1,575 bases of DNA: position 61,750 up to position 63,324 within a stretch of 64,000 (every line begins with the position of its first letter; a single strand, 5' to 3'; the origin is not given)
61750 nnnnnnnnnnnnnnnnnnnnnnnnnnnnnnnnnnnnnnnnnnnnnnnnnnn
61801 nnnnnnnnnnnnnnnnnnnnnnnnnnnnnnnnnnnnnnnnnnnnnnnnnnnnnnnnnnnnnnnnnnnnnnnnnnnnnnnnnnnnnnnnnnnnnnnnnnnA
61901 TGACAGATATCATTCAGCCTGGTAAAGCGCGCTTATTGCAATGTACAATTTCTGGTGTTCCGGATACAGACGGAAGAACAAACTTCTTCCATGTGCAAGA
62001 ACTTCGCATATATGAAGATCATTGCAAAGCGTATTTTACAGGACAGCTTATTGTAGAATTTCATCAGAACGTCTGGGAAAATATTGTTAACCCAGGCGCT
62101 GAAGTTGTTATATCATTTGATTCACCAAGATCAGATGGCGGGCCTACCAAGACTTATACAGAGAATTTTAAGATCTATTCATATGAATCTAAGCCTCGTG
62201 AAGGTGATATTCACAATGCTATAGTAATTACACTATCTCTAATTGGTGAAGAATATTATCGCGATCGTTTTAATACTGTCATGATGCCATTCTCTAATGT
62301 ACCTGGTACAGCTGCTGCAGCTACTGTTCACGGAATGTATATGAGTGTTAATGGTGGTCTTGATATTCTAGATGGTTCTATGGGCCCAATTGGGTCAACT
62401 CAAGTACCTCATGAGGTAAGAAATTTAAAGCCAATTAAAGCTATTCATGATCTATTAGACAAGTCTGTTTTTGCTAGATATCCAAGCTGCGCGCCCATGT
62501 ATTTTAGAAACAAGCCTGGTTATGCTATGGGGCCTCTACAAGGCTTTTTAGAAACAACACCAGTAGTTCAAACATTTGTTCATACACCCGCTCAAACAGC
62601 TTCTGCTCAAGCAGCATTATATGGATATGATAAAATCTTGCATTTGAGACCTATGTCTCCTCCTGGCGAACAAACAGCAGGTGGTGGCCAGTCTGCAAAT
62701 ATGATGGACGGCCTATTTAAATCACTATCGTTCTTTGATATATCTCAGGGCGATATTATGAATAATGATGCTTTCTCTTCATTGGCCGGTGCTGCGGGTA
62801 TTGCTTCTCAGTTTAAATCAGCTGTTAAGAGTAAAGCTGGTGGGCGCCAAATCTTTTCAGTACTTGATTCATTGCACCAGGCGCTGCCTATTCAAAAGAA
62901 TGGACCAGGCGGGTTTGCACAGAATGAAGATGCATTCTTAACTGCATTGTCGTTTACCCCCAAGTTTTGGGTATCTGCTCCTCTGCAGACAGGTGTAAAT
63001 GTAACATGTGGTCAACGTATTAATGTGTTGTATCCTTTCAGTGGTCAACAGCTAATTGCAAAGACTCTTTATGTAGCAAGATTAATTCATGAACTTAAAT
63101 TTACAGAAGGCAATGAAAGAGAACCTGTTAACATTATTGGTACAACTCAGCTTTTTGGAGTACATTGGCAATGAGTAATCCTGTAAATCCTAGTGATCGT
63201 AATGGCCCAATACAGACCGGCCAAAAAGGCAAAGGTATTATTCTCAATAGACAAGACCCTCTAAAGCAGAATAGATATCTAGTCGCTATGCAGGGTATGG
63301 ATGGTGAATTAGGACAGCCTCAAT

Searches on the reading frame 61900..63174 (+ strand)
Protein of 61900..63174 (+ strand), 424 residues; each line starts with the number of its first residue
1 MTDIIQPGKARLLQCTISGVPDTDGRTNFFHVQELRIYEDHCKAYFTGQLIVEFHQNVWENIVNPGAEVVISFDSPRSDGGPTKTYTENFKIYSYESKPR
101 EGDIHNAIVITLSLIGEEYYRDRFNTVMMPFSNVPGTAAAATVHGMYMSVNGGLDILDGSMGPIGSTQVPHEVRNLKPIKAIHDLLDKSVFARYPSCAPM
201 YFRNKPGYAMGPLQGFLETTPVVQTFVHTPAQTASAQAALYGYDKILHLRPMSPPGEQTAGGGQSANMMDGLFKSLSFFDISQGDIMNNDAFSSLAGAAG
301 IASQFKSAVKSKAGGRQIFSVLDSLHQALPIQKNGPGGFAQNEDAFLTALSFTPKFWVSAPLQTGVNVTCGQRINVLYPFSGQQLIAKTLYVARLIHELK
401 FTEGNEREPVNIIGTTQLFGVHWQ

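Call 55: find_encoding_contigs(protein=window:61900-63174:+, flank=10000, max_places=4)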
Protein window:61900-63174:+ (424 aa): 3 contigs read that carry it; 3 places shown.
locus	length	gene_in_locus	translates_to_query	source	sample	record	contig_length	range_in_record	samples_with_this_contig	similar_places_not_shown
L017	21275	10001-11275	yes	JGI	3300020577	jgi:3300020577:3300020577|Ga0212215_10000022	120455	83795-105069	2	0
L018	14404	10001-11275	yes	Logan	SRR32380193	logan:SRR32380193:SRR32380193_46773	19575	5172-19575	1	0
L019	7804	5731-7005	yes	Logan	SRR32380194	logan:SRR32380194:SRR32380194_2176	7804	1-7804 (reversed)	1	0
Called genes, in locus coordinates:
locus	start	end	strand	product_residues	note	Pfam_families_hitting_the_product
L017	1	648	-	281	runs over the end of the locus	-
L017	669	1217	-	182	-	-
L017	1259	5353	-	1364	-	-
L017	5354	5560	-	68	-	-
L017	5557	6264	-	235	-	PF12322:T4_baseplate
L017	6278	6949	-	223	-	PF23849:Phage_TTP_2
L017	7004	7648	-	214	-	PF26869:Phage_T4_gp2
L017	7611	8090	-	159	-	PF08722:Tn7_TnsA-like_N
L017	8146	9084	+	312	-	-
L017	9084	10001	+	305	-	-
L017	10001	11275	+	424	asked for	-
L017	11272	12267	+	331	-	-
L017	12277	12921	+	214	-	-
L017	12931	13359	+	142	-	PF04965:GPW_gp25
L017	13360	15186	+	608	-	PF21379:Gp6-like_1st, PF21871:Gp6_C-III (weak)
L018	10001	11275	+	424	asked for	-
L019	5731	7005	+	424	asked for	-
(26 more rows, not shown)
